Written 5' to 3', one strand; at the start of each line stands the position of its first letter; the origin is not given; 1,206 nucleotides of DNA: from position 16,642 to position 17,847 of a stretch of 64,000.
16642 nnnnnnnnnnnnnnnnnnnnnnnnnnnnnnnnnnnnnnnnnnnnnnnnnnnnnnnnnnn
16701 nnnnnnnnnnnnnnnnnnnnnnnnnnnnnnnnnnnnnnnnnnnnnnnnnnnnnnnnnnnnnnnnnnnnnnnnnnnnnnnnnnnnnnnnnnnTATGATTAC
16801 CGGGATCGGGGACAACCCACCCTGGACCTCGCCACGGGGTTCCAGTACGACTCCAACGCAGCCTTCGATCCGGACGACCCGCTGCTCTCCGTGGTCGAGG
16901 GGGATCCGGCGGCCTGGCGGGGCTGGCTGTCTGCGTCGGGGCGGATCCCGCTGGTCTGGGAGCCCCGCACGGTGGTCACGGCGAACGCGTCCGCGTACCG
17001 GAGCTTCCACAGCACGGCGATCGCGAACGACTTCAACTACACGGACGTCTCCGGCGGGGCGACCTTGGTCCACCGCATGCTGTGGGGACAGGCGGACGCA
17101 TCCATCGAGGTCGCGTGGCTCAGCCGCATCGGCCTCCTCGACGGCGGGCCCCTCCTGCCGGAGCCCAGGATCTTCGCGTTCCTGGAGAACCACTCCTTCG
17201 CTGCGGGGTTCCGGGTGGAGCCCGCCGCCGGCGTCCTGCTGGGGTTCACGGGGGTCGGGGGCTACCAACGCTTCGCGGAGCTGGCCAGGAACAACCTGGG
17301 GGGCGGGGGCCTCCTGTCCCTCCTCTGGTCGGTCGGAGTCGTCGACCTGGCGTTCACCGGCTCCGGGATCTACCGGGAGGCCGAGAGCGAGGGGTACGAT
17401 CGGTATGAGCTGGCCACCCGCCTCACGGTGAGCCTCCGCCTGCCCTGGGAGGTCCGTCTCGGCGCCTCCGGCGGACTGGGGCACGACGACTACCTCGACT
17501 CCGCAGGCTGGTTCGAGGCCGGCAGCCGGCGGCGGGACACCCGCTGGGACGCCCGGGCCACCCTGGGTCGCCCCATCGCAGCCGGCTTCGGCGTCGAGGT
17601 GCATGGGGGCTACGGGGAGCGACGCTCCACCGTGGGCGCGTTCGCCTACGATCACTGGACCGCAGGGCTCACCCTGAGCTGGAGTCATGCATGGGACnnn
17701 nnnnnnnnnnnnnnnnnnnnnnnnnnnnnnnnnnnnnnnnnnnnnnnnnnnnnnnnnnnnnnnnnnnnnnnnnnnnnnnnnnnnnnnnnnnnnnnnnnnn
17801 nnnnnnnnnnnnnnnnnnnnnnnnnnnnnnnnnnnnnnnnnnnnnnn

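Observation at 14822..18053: Putative envelope selenoredox operon: Sec-redoxin exported protein, then a TPR/beta-barrel outer-membrane-like protein, then a small lipoprotein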

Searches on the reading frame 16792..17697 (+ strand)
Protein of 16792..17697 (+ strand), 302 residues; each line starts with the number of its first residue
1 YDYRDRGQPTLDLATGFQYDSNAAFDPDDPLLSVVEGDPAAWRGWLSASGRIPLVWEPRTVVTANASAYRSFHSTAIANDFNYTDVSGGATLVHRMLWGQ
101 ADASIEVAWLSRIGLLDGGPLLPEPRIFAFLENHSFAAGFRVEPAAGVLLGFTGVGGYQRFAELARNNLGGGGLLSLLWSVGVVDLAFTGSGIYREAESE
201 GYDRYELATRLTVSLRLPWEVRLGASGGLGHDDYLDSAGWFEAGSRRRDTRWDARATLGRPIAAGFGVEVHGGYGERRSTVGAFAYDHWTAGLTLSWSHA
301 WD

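Call 54: search_protein_representatives(alignment_id=A2)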
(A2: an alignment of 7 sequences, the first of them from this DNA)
Query: 7 sequences, 302 profile positions. Proteins with E-value up to 0.001 (for the whole library): 140; up to 1e-10: 31; up to 1e-30: 2. The best 140 are listed.
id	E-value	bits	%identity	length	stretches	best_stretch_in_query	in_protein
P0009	6.6e-165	564.0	-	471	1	2-302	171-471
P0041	1.4e-34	136.0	-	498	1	9-298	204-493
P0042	3.8e-29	118.2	-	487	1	9-298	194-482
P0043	1.2e-28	116.5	-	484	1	9-299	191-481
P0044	1.8e-26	109.4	-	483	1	9-298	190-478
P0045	1.9e-26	109.3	-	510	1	8-298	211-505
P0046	1.5e-25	106.3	-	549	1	12-290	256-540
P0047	1.3e-21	93.4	-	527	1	12-301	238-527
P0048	1.2e-20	90.2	-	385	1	4-298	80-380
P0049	2.7e-20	89.1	-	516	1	15-295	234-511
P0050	7.9e-20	87.6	-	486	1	6-298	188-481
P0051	8.9e-19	84.1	-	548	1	12-295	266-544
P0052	6.7e-18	81.3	-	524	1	12-291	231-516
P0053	7.0e-18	81.2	-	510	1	16-289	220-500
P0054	1.0e-17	80.7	-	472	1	18-299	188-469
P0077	2.5e-09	53.1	-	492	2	141-298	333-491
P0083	3.4e-08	49.4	-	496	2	201-295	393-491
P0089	1.3e-07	47.5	-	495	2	187-296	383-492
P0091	2.2e-07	46.8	-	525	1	200-299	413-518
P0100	1.2e-06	44.4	-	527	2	129-299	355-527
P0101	1.2e-06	44.3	-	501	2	192-298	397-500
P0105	3.0e-06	43.0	-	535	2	190-296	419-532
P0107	3.9e-06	42.6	-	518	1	194-297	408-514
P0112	8.7e-06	41.5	-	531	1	195-296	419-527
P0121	3.2e-05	39.6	-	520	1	196-299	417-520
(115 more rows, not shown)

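Call 57: search_protein_families(library=pfam, max_evalue=0.1, proteins=[P0041, P0042, P0043, P0044, P0045, P0046, P0047, P0049, P0050, P0051])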
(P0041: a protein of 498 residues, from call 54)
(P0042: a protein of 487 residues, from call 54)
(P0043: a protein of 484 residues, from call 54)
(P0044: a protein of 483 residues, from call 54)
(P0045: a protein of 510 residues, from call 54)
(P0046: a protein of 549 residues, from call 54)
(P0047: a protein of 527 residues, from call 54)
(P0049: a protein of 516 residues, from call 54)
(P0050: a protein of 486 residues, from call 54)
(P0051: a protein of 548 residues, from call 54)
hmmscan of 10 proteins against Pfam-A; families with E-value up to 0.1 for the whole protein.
P0041 (498 aa): 0 families

P0042 (487 aa): 6 families
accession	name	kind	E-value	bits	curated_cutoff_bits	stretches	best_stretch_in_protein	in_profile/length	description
PF14559.12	TPR_19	-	0.00044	21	25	1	86-125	7-47/68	Tetratricopeptide repeat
PF14905.12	OMP_b-brl_3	-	0.0034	16.9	27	1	389-464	266-340/408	Outer membrane protein beta-barrel family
PF07719.23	TPR_2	-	0.0059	17.1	27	0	64-95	2-33/34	Tetratricopeptide repeat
PF25063.1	ARM_TT21_C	-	0.0087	16.4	35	1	52-128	44-120/209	Tetratricopeptide repeat protein 21 C-terminal ARM domain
PF01103.29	Omp85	-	0.068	13.1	24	0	382-420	51-89/325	Omp85 superfamily domain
PF13432.12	TPR_16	-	0.088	13.7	32.7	0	79-135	6-63/65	Tetratricopeptide repeat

P0043 (484 aa): 2 families
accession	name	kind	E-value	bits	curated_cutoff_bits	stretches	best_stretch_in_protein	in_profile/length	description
PF21545.3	T7SS_EccA1_N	-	0.0071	16.1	27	1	86-175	116-206/272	T7SS, ESX-1 secretion system protein EccA1, N-terminal domain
PF14559.12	TPR_19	-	0.059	14.1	25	0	81-134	10-57/68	Tetratricopeptide repeat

P0044 (483 aa): 3 families
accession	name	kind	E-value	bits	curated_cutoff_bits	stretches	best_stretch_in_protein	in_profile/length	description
PF14559.12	TPR_19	-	0.028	15.2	25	0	99-122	26-49/68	Tetratricopeptide repeat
PF07721.20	TPR_4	-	0.03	15.3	27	0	100-120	3-23/26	Tetratricopeptide repeat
PF00045.24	Hemopexin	-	0.03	14.7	21.3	1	63-77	10-24/45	Hemopexin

P0045 (510 aa): 1 family
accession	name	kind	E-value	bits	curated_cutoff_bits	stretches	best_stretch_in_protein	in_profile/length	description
PF07719.23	TPR_2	-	0.072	13.7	27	0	118-140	3-25/34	Tetratricopeptide repeat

P0046 (549 aa): 10 families
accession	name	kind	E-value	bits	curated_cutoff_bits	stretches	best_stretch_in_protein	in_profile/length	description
PF14559.12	TPR_19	-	3.9e-06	27.5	25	1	62-113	1-52/68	Tetratricopeptide repeat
PF13424.12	TPR_12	-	0.00056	20.5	30.1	1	59-117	10-76/77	Tetratricopeptide repeat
PF07719.23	TPR_2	-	0.0012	19.2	27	1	88-117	3-32/34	Tetratricopeptide repeat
PF13428.12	TPR_14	-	0.0019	19.1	23.5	1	88-128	3-43/44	Tetratricopeptide repeat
PF13371.12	TPR_9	-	0.0083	16.6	35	1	62-117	5-60/73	Tetratricopeptide repeat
PF13431.12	TPR_17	-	0.016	15.9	24.4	0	74-107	1-34/34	Tetratricopeptide repeat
PF20308.4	TPR-S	-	0.033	15.2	27.6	0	140-196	6-54/102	Tetratricopeptide Repeats-Sensor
PF00515.34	TPR_1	-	0.065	13.5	27.8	0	88-114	3-29/34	Tetratricopeptide repeat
PF16614.10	RhoGEF67_u2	-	0.069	13.9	26.8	0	135-192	11-66/99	Unstructured region two on RhoGEF 6 and 7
PF12895.13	ANAPC3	-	0.08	13.7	27.2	0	61-111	32-81/82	Anaphase-promoting complex, cyclosome, subunit 3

P0047 (527 aa): 14 families
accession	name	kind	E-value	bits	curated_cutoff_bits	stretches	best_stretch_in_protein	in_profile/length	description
PF14559.12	TPR_19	-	4.1e-10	40.3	25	2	48-105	1-58/68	Tetratricopeptide repeat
PF04575.19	SlipAM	-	2.4e-05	24.4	22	1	424-519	186-282/288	Surface lipoprotein assembly modifier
PF13428.12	TPR_14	-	2.9e-05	24.8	23.5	2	73-115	2-44/44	Tetratricopeptide repeat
PF13432.12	TPR_16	-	7.2e-05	23.6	32.7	1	48-87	7-46/65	Tetratricopeptide repeat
PF09976.15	TPR_21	-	0.00029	21.1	25.5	0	106-212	76-180/193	Tetratricopeptide repeat-like domain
PF07719.23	TPR_2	-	0.0018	18.7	27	1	41-69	4-32/34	Tetratricopeptide repeat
PF02259.29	FAT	-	0.0056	16.4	24.2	1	40-96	244-307/343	FAT domain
PF13174.12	TPR_6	-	0.0095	17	26.3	0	181-206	3-28/33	Tetratricopeptide repeat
PF25058.1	ARM_TT21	-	0.063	13.7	27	0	50-118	69-140/155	Tetratricopeptide repeat protein 21 ARM repeat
PF13424.12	TPR_12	-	0.064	13.9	30.1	0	72-119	3-58/77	Tetratricopeptide repeat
PF13414.12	TPR_11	-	0.068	13.3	26.8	1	48-80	4-36/42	TPR repeat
PF14561.12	TPR_20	-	0.077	13.8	25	0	95-158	11-75/90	Tetratricopeptide repeat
PF05843.20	Suf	-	0.077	12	24.7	0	59-215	267-425/532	Suppressor of forked protein (Suf)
PF00515.34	TPR_1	-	0.087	13.1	27.8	0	48-69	11-32/34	Tetratricopeptide repeat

P0049 (516 aa): 13 families
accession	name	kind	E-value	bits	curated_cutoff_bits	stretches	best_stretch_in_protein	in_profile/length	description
PF14559.12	TPR_19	-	1.3e-15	57.9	25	2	83-142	3-62/68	Tetratricopeptide repeat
PF13432.12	TPR_16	-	2e-12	47.7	32.7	2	44-105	4-65/65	Tetratricopeptide repeat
PF07719.23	TPR_2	-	5.7e-12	45.2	27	2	72-103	2-33/34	Tetratricopeptide repeat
PF13414.12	TPR_11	-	2.5e-09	37.1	26.8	2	55-85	12-42/42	TPR repeat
PF13431.12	TPR_17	-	1e-07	32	24.4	1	60-90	2-32/34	Tetratricopeptide repeat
PF13428.12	TPR_14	-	2e-06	28.3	23.5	1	72-112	2-42/44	Tetratricopeptide repeat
PF00515.34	TPR_1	-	2.8e-05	24.2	27.8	1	72-102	2-32/34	Tetratricopeptide repeat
PF13424.12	TPR_12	-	3.9e-05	24.2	30.1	1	73-133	5-66/77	Tetratricopeptide repeat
PF21545.3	T7SS_EccA1_N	-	6.7e-05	22.7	27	1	113-221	107-217/272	T7SS, ESX-1 secretion system protein EccA1, N-terminal domain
PF16918.11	PknG_TPR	-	7.4e-05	22.1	27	1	93-164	82-153/340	Protein kinase G tetratricopeptide repeat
PF13371.12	TPR_9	-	0.00025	21.4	35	1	47-107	5-65/73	Tetratricopeptide repeat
PF07721.20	TPR_4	-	0.014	16.3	27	1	72-95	2-25/26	Tetratricopeptide repeat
PF13174.12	TPR_6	-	0.021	15.9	26.3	0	77-104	6-33/33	Tetratricopeptide repeat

P0050 (486 aa): 0 families

P0051 (548 aa): 10 families
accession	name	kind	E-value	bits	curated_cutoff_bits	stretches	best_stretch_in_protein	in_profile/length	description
PF07719.23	TPR_2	-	3.4e-05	24.1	27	1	70-100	1-31/34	Tetratricopeptide repeat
PF14559.12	TPR_19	-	0.00011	22.9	25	1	47-98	2-53/68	Tetratricopeptide repeat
PF13371.12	TPR_9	-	0.00017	22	35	1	47-106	6-65/73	Tetratricopeptide repeat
PF13414.12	TPR_11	-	0.00049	20.2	26.8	1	43-84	1-42/42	TPR repeat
PF13428.12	TPR_14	-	0.0005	20.9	23.5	1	70-104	1-35/44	Tetratricopeptide repeat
PF13432.12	TPR_16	-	0.00083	20.2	32.7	1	45-103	6-64/65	Tetratricopeptide repeat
PF00515.34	TPR_1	-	0.011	16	27.8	1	70-100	1-31/34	Tetratricopeptide repeat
PF10082.15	BBP2_2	-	0.019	14.3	23.7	1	475-544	308-374/378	Putative beta-barrel porin 2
PF13424.12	TPR_12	-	0.021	15.4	30.1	1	71-101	4-34/77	Tetratricopeptide repeat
PF13374.12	TPR_10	-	0.08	13.4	27.5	0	77-100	9-32/42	Tetratricopeptide repeat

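Call 58: search_protein_families(library=pfam, max_evalue=0.001, proteins=[P0077, P0083, P0089, P0091, P0101, P0105, P0107, P0112, P0121, P0100])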
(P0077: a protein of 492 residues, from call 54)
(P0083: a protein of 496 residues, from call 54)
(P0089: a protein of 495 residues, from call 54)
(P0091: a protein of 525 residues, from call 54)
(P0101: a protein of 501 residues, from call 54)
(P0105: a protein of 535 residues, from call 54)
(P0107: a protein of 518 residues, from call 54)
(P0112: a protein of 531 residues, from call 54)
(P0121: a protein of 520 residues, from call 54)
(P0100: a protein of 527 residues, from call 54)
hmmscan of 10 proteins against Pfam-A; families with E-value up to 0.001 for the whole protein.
P0077 (492 aa): 12 families
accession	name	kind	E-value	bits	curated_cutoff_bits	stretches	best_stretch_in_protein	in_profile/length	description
PF07719.23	TPR_2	-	1.9e-13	49.8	27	0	128-157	3-32/34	Tetratricopeptide repeat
PF14559.12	TPR_19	-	3.8e-12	46.8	25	2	34-90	1-57/68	Tetratricopeptide repeat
PF12895.13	ANAPC3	-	1.2e-11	45.1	27.2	1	11-83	9-81/82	Anaphase-promoting complex, cyclosome, subunit 3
PF00515.34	TPR_1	-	5.5e-10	39.1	27.8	0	128-154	3-29/34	Tetratricopeptide repeat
PF13432.12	TPR_16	-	1.5e-09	38.6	32.7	0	73-116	12-55/65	Tetratricopeptide repeat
PF13424.12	TPR_12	-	3.3e-09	37.3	30.1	1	25-88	4-75/77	Tetratricopeptide repeat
PF11059.14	DUF2860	-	1.7e-08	34.5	22.9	1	332-488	126-291/294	Protein of unknown function (DUF2860)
PF13431.12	TPR_17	-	5.7e-07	29.8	24.4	0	82-111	3-32/34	Tetratricopeptide repeat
PF04575.19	SlipAM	-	9.8e-07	29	22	1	278-488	70-284/288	Surface lipoprotein assembly modifier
PF13428.12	TPR_14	-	2e-06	28.4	23.5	0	27-65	4-42/44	Tetratricopeptide repeat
PF13414.12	TPR_11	-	7.4e-05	22.8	26.8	0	67-104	3-40/42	TPR repeat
PF25063.1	ARM_TT21_C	-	0.00098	19.5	35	0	22-111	93-183/209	Tetratricopeptide repeat protein 21 C-terminal ARM domain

P0083 (496 aa): 11 families
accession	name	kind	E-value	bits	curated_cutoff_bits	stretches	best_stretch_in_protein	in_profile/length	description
PF14559.12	TPR_19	-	2.2e-10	41.2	25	1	85-138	3-56/68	Tetratricopeptide repeat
PF07719.23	TPR_2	-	2.3e-10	40.2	27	0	78-105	6-33/34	Tetratricopeptide repeat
PF13174.12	TPR_6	-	7.9e-10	39.2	26.3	0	143-171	1-29/33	Tetratricopeptide repeat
PF13428.12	TPR_14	-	4.5e-09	36.5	23.5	1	78-114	6-42/44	Tetratricopeptide repeat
PF13432.12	TPR_16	-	7.1e-09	36.4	32.7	1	79-133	3-57/65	Tetratricopeptide repeat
PF13176.12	TPR_7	-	2.6e-07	30.7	27.9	0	78-106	4-34/36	Tetratricopeptide repeat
PF13414.12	TPR_11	-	9.3e-06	25.7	26.8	1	80-121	1-42/42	TPR repeat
PF13424.12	TPR_12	-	2.3e-05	25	30.1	1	82-132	12-70/77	Tetratricopeptide repeat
PF13374.12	TPR_10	-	3.7e-05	24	27.5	0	107-132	2-27/42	Tetratricopeptide repeat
PF21545.3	T7SS_EccA1_N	-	0.00011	22.1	27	1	110-178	171-241/272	T7SS, ESX-1 secretion system protein EccA1, N-terminal domain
PF10082.15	BBP2_2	-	0.00047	19.6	23.7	0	415-493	296-376/378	Putative beta-barrel porin 2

P0089 (495 aa): 18 families
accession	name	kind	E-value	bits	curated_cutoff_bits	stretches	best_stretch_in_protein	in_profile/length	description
PF07719.23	TPR_2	-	2e-15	56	27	1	131-153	2-24/34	Tetratricopeptide repeat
PF13432.12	TPR_16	-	5.2e-15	56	32.7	2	100-157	1-58/65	Tetratricopeptide repeat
PF14559.12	TPR_19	-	1.5e-12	48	25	2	109-159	4-54/68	Tetratricopeptide repeat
PF13371.12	TPR_9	-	2.1e-12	47.3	35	0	91-132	24-65/73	Tetratricopeptide repeat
PF12895.13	ANAPC3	-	2.4e-11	44.2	27.2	1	94-154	21-80/82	Anaphase-promoting complex, cyclosome, subunit 3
PF00515.34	TPR_1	-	2e-10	40.5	27.8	0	131-153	2-24/34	Tetratricopeptide repeat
PF25062.1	ARM_TT21_N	-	1e-08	35.7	40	1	118-188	88-159/222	Tetratricopeptide repeat protein 21 N-terminal ARM repeat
PF13431.12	TPR_17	-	3.3e-08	33.6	24.4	1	52-82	3-33/34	Tetratricopeptide repeat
PF13424.12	TPR_12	-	1.7e-07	31.8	30.1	0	133-189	6-69/77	Tetratricopeptide repeat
PF13181.12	TPR_8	-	2.2e-07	30.9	25.7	0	166-189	2-25/34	Tetratricopeptide repeat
PF04575.19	SlipAM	-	7.7e-07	29.4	22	1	317-490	107-283/288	Surface lipoprotein assembly modifier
PF13428.12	TPR_14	-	2.4e-06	28.1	23.5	0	31-71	4-44/44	Tetratricopeptide repeat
PF11059.14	DUF2860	-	6.5e-06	26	22.9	1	361-488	161-288/294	Protein of unknown function (DUF2860)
PF21545.3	T7SS_EccA1_N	-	1.3e-05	25.1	27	1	123-212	158-245/272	T7SS, ESX-1 secretion system protein EccA1, N-terminal domain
PF13174.12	TPR_6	-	1.7e-05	25.6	26.3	0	132-153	2-23/33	Tetratricopeptide repeat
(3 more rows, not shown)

P0091 (525 aa): 7 families
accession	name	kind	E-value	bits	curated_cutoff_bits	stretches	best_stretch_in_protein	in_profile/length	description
PF07719.23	TPR_2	-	1.5e-10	40.8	27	0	88-115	6-33/34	Tetratricopeptide repeat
PF13414.12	TPR_11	-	4.6e-09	36.3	26.8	1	90-130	1-41/42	TPR repeat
PF13432.12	TPR_16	-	6.8e-08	33.3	32.7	1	89-148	3-62/65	Tetratricopeptide repeat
PF00515.34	TPR_1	-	1.5e-06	28.2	27.8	0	88-115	6-33/34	Tetratricopeptide repeat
PF14559.12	TPR_19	-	5.4e-06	27.1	25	1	93-160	1-67/68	Tetratricopeptide repeat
PF13371.12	TPR_9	-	3.5e-05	24.2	35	1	90-158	2-69/73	Tetratricopeptide repeat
PF13181.12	TPR_8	-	0.0001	22.6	25.7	0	88-115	6-33/34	Tetratricopeptide repeat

P0101 (501 aa): 1 family
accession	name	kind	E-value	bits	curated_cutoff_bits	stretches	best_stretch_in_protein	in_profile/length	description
PF14559.12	TPR_19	-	0.00022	21.9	25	0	119-180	2-63/68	Tetratricopeptide repeat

P0105 (535 aa): 6 families
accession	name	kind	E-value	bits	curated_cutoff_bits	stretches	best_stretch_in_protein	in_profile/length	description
PF13432.12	TPR_16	-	4.4e-15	56.2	32.7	2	49-110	3-64/65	Tetratricopeptide repeat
PF07719.23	TPR_2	-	6.5e-11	41.9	27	0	77-109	1-33/34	Tetratricopeptide repeat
PF14559.12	TPR_19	-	1.8e-09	38.3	25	2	87-143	1-57/68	Tetratricopeptide repeat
PF23914.1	TPR_CcmH_CycH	-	2.2e-06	28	42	0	152-211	57-118/158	Cytochrome c-type biogenesis protein H TPR domain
PF13174.12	TPR_6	-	3.8e-06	27.6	26.3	0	182-212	2-32/33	Tetratricopeptide repeat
PF13428.12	TPR_14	-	0.00021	22.1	23.5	0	44-85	2-43/44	Tetratricopeptide repeat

P0107 (518 aa): 16 families
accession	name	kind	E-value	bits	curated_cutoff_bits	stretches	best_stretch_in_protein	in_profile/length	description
PF14559.12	TPR_19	-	1.1e-12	48.5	25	2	74-134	1-61/68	Tetratricopeptide repeat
PF13432.12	TPR_16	-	5e-11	43.3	32.7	1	41-98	8-65/65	Tetratricopeptide repeat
PF13428.12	TPR_14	-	6.8e-09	36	23.5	0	69-105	6-42/44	Tetratricopeptide repeat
PF07719.23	TPR_2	-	9.8e-09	35.1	27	0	98-131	1-34/34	Tetratricopeptide repeat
PF13424.12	TPR_12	-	2.2e-08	34.6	30.1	1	37-94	10-75/77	Tetratricopeptide repeat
PF13414.12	TPR_11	-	1.8e-07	31.2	26.8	0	74-109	4-39/42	TPR repeat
PF12895.13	ANAPC3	-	9.5e-07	29.5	27.2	1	45-103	4-60/82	Anaphase-promoting complex, cyclosome, subunit 3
PF13174.12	TPR_6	-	1.5e-05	25.7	26.3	0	99-130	1-32/33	Tetratricopeptide repeat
PF13181.12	TPR_8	-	2.6e-05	24.5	25.7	0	104-131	7-34/34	Tetratricopeptide repeat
PF00515.34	TPR_1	-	4e-05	23.7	27.8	0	71-96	8-33/34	Tetratricopeptide repeat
PF13371.12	TPR_9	-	0.00013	22.3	35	0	41-101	6-66/73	Tetratricopeptide repeat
PF16918.11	PknG_TPR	-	0.00016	21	27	0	60-159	51-155/340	Protein kinase G tetratricopeptide repeat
PF25062.1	ARM_TT21_N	-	0.0002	21.6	40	0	94-158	95-161/222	Tetratricopeptide repeat protein 21 N-terminal ARM repeat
PF04575.19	SlipAM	-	0.00021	21.4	22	1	281-508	65-280/288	Surface lipoprotein assembly modifier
PF13431.12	TPR_17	-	0.00024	21.6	24.4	0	88-119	3-34/34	Tetratricopeptide repeat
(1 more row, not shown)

P0112 (531 aa): 10 families
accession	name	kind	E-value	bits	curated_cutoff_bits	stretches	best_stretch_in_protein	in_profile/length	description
PF14559.12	TPR_19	-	3.5e-10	40.5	25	2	27-74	20-67/68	Tetratricopeptide repeat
PF13432.12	TPR_16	-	1.1e-09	39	32.7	1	38-100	3-65/65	Tetratricopeptide repeat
PF04575.19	SlipAM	-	3.5e-08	33.8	22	1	388-519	149-277/288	Surface lipoprotein assembly modifier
PF07719.23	TPR_2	-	1.1e-06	28.7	27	0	72-98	7-33/34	Tetratricopeptide repeat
PF13424.12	TPR_12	-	1.4e-06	28.9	30.1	0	34-97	5-76/77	Tetratricopeptide repeat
PF12895.13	ANAPC3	-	2.4e-06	28.2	27.2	0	30-91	22-81/82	Anaphase-promoting complex, cyclosome, subunit 3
PF23914.1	TPR_CcmH_CycH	-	3.3e-05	24.2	42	0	61-104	45-88/158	Cytochrome c-type biogenesis protein H TPR domain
PF13428.12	TPR_14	-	4.2e-05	24.3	23.5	0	34-71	3-40/44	Tetratricopeptide repeat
PF13371.12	TPR_9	-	0.00016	22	35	0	45-104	8-67/73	Tetratricopeptide repeat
PF13414.12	TPR_11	-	0.00024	21.1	26.8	0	81-111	9-39/42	TPR repeat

P0121 (520 aa): 13 families
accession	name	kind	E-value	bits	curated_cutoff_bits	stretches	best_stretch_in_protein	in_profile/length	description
PF07719.23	TPR_2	-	6e-19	67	27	2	148-179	2-33/34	Tetratricopeptide repeat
PF13432.12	TPR_16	-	2.5e-17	63.4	32.7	3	49-113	1-65/65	Tetratricopeptide repeat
PF14559.12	TPR_19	-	3.5e-14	53.3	25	1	55-111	1-57/68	Tetratricopeptide repeat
PF13414.12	TPR_11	-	5.7e-12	45.6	26.8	0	57-89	6-38/42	TPR repeat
PF23914.1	TPR_CcmH_CycH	-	3.9e-11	43.5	42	1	55-108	60-116/158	Cytochrome c-type biogenesis protein H TPR domain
PF13428.12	TPR_14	-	4.8e-11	42.7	23.5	1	54-88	10-44/44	Tetratricopeptide repeat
PF00515.34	TPR_1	-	1.7e-10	40.7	27.8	0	150-179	4-33/34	Tetratricopeptide repeat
PF13174.12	TPR_6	-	3e-09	37.4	26.3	0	56-77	11-32/33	Tetratricopeptide repeat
PF13424.12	TPR_12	-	1.2e-08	35.5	30.1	1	120-177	10-75/77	Tetratricopeptide repeat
PF13181.12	TPR_8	-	3.8e-08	33.3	25.7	0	56-78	12-34/34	Tetratricopeptide repeat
PF13371.12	TPR_9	-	7.8e-08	32.7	35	0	91-146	7-62/73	Tetratricopeptide repeat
PF13431.12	TPR_17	-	0.00012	22.5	24.4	0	70-95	4-29/34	Tetratricopeptide repeat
PF12895.13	ANAPC3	-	0.00093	19.9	27.2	0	58-137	2-80/82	Anaphase-promoting complex, cyclosome, subunit 3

P0100 (527 aa): 19 families
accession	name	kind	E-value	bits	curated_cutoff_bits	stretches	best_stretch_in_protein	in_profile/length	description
PF13432.12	TPR_16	-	7.9e-17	61.8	32.7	4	171-230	4-61/65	Tetratricopeptide repeat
PF07719.23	TPR_2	-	7.7e-15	54.2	27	1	64-95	3-34/34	Tetratricopeptide repeat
PF12895.13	ANAPC3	-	4e-14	53.1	27.2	1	65-120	26-80/82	Anaphase-promoting complex, cyclosome, subunit 3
PF14559.12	TPR_19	-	7.6e-13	49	25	2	73-127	2-56/68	Tetratricopeptide repeat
PF13428.12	TPR_14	-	1.5e-10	41.1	23.5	0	65-104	4-43/44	Tetratricopeptide repeat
PF00515.34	TPR_1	-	1.5e-10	40.9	27.8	1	64-95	3-34/34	Tetratricopeptide repeat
PF04575.19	SlipAM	-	4e-10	40.1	22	1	352-522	110-283/288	Surface lipoprotein assembly modifier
PF13181.12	TPR_8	-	2.6e-09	36.9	25.7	0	64-95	3-34/34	Tetratricopeptide repeat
PF13424.12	TPR_12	-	3.4e-09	37.2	30.1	0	101-158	8-73/77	Tetratricopeptide repeat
PF11059.14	DUF2860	-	1.2e-07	31.6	22.9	1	410-525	177-293/294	Protein of unknown function (DUF2860)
PF13414.12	TPR_11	-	1.6e-06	28.2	26.8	0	73-109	5-41/42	TPR repeat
PF24575.1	TPR_Slam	-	3.1e-06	28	35.2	1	56-116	41-101/104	Surface lipoprotein assembly modifier, N-terminal TPR repeats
PF13431.12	TPR_17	-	1.7e-05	25.1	24.4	0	84-116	1-33/34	Tetratricopeptide repeat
PF13174.12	TPR_6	-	2.1e-05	25.3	26.3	0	64-94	2-32/33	Tetratricopeptide repeat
PF21545.3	T7SS_EccA1_N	-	0.00013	21.8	27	1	111-244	114-245/272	T7SS, ESX-1 secretion system protein EccA1, N-terminal domain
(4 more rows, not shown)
